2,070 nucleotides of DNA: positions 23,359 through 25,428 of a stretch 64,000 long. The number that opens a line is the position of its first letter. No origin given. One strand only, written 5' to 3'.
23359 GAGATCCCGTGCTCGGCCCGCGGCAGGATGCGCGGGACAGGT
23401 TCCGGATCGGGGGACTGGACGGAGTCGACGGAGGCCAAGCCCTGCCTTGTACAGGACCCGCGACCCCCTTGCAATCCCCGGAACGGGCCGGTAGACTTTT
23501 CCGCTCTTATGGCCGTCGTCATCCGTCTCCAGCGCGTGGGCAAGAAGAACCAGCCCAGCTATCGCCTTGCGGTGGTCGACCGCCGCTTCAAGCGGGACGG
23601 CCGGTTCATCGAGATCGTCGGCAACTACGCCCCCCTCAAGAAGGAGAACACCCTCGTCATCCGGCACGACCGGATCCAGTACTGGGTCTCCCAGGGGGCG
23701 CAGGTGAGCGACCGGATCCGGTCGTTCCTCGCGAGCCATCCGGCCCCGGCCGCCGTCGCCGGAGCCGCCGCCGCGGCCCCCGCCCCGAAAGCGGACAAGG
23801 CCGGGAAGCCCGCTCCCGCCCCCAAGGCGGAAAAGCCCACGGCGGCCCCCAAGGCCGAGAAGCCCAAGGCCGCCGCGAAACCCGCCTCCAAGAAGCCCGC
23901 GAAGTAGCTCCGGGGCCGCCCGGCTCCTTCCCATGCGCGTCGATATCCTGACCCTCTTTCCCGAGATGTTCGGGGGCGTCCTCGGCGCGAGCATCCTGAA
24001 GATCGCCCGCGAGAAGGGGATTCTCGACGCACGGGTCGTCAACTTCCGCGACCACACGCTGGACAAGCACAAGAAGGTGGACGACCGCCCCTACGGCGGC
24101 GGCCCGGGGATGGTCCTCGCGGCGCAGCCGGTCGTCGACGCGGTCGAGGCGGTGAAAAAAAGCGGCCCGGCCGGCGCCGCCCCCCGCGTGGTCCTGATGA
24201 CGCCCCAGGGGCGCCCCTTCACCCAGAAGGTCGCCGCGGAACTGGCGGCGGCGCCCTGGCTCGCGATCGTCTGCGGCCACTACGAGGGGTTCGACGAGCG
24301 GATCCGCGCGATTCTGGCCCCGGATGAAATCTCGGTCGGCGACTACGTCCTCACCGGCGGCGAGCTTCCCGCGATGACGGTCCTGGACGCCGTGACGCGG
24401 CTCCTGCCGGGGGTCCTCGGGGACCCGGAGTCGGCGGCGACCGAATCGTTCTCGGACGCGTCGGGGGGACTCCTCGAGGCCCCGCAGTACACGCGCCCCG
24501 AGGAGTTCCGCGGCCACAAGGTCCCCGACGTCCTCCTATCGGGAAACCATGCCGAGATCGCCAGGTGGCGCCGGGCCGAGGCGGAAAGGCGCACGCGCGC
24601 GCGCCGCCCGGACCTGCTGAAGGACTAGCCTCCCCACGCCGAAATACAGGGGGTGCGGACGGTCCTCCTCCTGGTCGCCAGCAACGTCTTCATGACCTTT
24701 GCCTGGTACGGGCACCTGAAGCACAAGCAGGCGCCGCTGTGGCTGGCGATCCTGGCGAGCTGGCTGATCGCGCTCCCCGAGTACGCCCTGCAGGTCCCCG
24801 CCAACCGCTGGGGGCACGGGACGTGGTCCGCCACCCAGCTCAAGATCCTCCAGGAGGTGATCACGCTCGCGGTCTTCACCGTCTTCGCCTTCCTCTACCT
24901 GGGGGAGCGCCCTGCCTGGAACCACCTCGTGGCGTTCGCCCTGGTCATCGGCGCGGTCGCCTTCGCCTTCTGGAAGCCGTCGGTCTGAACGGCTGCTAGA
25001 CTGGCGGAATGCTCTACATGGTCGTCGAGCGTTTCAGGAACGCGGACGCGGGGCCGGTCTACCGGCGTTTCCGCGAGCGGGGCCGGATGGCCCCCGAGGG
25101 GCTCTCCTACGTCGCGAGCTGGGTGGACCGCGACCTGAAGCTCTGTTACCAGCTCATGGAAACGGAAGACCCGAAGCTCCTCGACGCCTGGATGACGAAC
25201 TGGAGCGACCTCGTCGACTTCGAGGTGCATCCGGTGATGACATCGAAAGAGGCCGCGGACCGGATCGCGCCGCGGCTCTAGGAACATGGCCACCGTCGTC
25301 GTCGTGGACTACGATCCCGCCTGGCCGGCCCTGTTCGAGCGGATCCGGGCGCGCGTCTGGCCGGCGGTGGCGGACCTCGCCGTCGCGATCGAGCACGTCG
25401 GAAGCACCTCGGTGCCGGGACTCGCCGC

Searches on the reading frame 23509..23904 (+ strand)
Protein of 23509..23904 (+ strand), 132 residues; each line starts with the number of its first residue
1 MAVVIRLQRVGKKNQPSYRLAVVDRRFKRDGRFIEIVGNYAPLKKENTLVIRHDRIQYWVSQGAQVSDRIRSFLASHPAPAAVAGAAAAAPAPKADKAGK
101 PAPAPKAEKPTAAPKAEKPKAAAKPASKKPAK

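Call 32: search_protein_families(library=pfam, proteins=[window:23509-23904:+], max_evalue=0.01)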
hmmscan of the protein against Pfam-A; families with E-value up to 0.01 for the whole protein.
window:23509-23904:+ (132 aa): 2 families
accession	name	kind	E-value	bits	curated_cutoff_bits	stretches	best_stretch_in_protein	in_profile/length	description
PF00886.24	Ribosomal_S16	-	6.9e-22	77.6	27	1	9-67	1-62/62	Ribosomal protein S16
PF04625.18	DEC-1_N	-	0.0026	17.3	29.2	1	62-123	92-148/403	DEC-1 protein, N-terminal region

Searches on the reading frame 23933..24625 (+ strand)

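Call 32: search_protein_families(library=pfam, proteins=[window:23933-24625:+], max_evalue=0.01)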
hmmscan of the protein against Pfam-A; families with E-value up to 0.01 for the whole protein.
window:23933-24625:+ (231 aa): 1 family
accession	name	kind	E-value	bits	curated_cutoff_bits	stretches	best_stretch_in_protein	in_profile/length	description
PF01746.26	tRNA_m1G_MT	-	2.2e-60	204.2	27.3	1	24-226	3-195/195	tRNA (Guanine-1)-methyltransferase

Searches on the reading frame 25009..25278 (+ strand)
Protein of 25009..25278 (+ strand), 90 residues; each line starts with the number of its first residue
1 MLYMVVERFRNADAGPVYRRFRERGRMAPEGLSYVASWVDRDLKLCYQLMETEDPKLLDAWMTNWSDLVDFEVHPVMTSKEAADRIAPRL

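Call 32: search_protein_families(library=pfam, proteins=[window:25009-25278:+], max_evalue=0.01)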
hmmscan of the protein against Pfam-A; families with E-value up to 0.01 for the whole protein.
window:25009-25278:+ (90 aa): 1 family
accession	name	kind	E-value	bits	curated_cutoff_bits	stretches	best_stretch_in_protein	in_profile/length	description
PF11746.14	DUF3303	-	7.3e-31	106.6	21.2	1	1-87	1-89/92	Domain of unknown function (DUF3303)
